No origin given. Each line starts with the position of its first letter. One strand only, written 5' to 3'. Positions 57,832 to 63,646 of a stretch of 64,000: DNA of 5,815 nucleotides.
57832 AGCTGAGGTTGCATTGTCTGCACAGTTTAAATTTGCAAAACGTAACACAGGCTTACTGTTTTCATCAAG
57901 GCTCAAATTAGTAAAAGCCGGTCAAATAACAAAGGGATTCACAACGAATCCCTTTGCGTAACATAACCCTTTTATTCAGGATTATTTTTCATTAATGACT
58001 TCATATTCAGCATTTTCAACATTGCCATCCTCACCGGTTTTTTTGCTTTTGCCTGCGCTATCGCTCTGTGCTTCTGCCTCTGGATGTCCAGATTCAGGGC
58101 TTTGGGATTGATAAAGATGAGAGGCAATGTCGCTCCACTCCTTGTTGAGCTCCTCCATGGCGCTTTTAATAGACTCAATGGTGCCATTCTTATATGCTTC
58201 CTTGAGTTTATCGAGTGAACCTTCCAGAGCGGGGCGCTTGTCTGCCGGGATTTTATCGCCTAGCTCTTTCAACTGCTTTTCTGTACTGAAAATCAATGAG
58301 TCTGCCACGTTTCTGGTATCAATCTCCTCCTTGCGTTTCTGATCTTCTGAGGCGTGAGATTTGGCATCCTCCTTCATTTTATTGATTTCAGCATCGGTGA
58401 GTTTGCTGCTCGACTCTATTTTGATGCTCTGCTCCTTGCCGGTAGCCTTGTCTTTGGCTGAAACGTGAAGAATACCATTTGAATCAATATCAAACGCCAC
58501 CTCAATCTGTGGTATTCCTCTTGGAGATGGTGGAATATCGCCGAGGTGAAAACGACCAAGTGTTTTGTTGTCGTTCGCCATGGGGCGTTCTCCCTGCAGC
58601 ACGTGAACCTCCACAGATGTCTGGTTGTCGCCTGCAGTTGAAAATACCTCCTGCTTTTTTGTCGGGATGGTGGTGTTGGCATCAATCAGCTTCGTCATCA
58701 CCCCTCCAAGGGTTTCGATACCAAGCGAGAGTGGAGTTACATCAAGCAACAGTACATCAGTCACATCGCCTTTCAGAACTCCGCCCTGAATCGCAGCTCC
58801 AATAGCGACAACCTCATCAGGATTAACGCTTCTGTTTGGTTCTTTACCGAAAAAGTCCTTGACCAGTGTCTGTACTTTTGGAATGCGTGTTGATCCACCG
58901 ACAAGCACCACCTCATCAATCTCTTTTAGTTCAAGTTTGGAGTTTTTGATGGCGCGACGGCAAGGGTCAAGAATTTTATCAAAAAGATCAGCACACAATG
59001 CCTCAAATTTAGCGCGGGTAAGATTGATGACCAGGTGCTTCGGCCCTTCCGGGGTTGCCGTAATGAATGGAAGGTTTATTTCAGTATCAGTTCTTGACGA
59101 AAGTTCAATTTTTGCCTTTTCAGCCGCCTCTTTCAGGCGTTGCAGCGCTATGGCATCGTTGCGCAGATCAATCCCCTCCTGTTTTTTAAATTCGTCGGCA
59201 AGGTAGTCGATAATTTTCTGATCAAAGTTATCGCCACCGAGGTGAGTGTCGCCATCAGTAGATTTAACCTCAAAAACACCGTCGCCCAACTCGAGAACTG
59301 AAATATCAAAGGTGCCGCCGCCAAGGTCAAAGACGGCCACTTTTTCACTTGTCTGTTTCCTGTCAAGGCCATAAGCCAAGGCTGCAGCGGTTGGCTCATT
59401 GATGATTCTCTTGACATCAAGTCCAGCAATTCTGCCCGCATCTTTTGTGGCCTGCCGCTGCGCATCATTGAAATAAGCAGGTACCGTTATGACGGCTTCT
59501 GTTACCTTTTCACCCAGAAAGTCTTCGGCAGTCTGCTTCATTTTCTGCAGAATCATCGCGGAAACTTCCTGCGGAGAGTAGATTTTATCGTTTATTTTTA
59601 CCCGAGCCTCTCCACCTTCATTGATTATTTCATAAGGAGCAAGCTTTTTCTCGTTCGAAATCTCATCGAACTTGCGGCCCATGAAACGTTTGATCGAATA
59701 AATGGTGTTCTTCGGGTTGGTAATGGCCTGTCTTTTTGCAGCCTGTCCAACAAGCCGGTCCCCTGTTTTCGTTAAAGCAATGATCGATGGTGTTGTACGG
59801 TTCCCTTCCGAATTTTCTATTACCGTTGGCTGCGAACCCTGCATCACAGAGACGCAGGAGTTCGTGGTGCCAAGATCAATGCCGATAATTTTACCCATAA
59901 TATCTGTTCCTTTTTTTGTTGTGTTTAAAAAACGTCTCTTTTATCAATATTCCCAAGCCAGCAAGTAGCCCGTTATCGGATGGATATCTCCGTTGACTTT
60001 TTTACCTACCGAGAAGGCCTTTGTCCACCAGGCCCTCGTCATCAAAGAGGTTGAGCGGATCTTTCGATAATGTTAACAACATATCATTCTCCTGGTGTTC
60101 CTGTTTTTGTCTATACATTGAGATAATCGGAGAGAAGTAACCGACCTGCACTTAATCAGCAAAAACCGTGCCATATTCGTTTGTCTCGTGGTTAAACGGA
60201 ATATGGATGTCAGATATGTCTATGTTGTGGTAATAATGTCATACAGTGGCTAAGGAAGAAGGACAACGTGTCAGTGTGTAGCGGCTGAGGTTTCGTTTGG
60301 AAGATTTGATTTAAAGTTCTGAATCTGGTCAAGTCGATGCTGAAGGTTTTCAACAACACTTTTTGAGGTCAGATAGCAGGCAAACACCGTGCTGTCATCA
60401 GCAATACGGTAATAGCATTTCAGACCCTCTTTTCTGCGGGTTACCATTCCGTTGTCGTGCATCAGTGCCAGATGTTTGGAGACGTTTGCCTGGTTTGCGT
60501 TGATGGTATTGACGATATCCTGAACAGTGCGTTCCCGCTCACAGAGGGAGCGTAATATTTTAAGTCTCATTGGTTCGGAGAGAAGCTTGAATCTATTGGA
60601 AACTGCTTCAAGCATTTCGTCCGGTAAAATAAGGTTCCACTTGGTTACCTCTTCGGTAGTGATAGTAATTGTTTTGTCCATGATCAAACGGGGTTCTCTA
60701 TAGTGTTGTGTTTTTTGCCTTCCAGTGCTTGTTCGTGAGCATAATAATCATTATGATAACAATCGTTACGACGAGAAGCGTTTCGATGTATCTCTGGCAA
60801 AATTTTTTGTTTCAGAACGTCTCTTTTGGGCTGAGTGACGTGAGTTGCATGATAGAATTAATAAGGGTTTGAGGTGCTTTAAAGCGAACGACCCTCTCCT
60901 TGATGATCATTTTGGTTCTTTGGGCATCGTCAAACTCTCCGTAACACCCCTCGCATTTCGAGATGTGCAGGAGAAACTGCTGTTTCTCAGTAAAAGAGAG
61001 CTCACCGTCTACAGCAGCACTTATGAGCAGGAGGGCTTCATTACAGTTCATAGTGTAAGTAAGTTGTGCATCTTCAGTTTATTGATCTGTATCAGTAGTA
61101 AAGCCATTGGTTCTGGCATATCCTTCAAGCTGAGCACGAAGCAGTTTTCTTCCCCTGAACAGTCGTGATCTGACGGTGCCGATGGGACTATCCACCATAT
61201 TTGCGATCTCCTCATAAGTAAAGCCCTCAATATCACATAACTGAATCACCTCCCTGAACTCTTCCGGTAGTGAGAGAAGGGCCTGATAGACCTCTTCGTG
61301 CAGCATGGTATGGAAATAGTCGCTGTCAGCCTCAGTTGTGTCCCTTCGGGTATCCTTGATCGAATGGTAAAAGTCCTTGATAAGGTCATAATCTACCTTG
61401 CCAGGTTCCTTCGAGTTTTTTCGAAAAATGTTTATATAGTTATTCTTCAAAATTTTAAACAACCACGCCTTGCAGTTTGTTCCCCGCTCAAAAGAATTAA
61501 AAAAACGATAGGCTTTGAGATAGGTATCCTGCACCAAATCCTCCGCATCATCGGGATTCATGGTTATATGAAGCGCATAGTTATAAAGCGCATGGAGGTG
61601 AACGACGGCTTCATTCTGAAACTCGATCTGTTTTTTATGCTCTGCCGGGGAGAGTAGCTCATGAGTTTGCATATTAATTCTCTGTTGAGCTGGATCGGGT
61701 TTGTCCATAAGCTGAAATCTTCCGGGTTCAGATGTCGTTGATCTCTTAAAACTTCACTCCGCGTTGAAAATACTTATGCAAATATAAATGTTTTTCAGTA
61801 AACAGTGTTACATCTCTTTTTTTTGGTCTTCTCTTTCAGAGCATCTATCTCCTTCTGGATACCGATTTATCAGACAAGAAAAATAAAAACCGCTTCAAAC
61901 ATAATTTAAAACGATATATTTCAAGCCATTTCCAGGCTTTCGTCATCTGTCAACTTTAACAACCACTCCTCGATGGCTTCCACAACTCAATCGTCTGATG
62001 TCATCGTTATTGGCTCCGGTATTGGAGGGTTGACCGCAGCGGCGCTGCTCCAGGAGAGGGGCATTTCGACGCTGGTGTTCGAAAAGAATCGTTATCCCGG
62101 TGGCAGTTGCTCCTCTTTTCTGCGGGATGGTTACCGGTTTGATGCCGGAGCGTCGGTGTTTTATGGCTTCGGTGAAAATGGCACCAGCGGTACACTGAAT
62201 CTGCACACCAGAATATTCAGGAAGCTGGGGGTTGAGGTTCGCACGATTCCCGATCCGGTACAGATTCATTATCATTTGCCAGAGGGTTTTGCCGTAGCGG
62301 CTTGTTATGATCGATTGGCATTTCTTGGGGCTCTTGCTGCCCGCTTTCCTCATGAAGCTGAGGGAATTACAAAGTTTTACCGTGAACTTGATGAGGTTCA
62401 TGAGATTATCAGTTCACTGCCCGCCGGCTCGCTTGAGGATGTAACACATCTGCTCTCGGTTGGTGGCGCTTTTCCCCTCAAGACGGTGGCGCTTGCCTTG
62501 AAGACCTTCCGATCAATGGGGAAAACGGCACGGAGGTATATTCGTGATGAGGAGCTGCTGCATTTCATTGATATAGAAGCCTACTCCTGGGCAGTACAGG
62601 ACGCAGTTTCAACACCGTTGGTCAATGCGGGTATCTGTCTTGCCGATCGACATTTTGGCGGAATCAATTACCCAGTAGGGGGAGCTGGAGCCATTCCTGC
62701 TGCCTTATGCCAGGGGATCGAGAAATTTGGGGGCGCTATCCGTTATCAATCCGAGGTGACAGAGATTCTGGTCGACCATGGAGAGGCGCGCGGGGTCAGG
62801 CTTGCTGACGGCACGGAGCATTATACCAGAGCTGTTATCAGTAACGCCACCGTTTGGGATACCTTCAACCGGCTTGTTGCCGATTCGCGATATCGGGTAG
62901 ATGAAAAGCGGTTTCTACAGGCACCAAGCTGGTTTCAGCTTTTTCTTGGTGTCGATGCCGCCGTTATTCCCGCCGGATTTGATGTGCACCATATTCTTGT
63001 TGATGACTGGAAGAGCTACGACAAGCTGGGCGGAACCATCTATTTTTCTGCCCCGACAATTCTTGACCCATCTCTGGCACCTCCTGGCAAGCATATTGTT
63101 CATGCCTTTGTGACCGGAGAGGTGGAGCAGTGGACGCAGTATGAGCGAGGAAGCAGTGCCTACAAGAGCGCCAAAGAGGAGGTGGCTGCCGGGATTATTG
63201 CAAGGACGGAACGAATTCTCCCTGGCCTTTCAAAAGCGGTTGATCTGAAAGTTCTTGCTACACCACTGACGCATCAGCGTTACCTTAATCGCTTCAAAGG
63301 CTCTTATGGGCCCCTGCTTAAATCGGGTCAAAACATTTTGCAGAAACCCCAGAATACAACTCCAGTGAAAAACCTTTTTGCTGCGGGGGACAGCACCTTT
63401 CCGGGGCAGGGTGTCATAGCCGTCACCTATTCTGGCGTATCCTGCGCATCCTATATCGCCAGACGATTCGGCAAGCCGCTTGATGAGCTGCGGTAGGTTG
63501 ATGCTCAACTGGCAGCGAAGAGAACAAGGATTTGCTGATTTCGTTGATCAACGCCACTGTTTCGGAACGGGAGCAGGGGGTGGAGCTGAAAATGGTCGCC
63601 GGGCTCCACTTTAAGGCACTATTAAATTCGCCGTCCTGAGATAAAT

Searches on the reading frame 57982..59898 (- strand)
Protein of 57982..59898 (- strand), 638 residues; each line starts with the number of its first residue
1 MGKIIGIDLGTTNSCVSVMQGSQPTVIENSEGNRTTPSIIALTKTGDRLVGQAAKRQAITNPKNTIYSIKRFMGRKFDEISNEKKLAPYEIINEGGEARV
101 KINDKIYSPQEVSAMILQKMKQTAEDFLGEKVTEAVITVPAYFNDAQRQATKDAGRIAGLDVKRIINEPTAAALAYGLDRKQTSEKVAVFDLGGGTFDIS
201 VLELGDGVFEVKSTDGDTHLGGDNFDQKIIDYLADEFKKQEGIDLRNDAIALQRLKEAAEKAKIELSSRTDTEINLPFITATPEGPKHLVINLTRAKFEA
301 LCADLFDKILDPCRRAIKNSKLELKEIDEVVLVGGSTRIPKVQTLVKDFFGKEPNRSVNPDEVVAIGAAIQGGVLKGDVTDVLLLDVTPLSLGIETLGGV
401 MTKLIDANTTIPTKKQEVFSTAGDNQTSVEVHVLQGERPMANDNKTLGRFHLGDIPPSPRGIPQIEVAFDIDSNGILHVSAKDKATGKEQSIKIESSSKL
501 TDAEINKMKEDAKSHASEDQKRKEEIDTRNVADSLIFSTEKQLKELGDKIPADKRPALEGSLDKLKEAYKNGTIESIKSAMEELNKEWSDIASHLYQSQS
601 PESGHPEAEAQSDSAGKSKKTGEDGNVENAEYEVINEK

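Call 51: search_protein_families(library=pfam, proteins=[window:57982-59898:-], max_evalue=0.00001)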
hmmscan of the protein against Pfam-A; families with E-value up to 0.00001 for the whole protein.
window:57982-59898:- (638 aa): 2 families
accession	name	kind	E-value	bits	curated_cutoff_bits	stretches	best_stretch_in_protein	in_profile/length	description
PF00012.26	HSP70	-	2.3e-265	881.9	20.6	1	4-597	1-599/599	Hsp70 protein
PF06723.19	MreB_Mbl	-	6.6e-19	68.4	27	1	113-369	75-316/327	MreB/Mbl protein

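Call 64: list_cluster_members(proteins=[window:57982-59898:-, window:31815-35675:+, window:35742-40697:+, window:40773-42350:-])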
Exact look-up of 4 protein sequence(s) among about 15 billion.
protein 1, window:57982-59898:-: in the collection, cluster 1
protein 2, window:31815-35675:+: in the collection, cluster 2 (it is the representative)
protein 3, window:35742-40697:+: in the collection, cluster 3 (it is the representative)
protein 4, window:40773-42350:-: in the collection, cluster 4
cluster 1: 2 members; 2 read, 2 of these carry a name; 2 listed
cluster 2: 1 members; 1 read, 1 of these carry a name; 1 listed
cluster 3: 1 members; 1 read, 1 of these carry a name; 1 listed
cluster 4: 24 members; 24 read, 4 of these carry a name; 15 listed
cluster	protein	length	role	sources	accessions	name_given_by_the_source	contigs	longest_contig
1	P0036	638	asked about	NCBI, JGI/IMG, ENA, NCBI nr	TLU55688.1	MAG: molecular chaperone DnaK [Chlorobium sp.]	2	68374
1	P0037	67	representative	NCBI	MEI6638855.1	MAG: molecular chaperone DnaK, partial [Chlorobium sp.]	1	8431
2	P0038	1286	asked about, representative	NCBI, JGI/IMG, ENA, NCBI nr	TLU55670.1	MAG: hypothetical protein FDX02_02770 [Chlorobium sp.]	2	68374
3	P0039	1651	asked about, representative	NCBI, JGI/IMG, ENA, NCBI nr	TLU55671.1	MAG: hypothetical protein FDX02_02775 [Chlorobium sp.]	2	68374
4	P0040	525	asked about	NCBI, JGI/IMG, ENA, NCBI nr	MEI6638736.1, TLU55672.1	MAG: citramalate synthase [Chlorobium sp.]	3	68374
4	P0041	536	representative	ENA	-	-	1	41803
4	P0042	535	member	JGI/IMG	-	2-isopropylmalate synthase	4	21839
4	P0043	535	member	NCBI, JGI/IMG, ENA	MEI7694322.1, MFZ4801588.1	MAG: citramalate synthase [Chlorobium sp.]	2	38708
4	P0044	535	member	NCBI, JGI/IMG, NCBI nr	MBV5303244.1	MAG: citramalate synthase [Chlorobium sp.] | citramalate synthase [Chlorobium sp.]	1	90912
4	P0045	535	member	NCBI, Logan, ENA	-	-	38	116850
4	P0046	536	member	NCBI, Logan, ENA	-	-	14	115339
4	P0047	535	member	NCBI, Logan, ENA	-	-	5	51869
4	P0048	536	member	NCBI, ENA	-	-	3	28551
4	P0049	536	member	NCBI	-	-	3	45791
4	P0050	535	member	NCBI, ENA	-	-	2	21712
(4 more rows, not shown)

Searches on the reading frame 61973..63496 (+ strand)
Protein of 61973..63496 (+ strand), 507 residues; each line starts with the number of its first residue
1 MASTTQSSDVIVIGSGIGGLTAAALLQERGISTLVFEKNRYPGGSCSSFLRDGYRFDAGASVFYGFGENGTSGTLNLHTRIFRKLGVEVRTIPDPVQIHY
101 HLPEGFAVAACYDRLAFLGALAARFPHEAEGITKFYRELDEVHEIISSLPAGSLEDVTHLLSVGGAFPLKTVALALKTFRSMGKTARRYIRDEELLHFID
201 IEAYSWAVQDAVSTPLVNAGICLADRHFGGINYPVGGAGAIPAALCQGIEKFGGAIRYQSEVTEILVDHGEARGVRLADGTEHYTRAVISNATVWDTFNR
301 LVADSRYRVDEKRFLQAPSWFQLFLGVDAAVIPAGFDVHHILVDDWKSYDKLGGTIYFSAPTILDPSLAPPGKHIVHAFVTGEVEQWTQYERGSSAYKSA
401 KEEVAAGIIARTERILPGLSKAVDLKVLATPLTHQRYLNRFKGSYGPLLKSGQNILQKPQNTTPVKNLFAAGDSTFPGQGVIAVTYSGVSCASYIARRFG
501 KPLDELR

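Call 51: search_protein_families(library=pfam, proteins=[window:61973-63496:+], max_evalue=0.00001)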
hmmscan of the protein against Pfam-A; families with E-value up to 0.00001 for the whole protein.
window:61973-63496:+ (507 aa): 7 families
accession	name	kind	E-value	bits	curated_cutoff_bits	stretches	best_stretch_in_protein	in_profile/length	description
PF01593.30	Amino_oxidase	-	2.5e-22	80.2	19.8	1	17-495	1-442/443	Flavin containing amine oxidoreductase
PF13450.12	NAD_binding_8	-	3.1e-17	63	21.9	1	12-69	1-58/68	NAD(P)-binding Rossmann-like domain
PF01266.30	DAO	-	1.1e-11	45.4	27.9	1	9-132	1-114/353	FAD dependent oxidoreductase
PF00890.30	FAD_binding_2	-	4e-10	39.9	20.4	1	9-44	1-36/414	FAD binding domain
PF12831.13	FAD_oxidored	-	9.7e-07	28.8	27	1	9-50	1-42/416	FAD dependent oxidoreductase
PF01494.25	FAD_binding_3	-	1.3e-06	28.4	22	0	8-40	2-34/349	FAD binding domain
PF07992.20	Pyr_redox_2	-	7.3e-06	26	26.1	0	9-47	2-41/291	Pyridine nucleotide-disulphide oxidoreductase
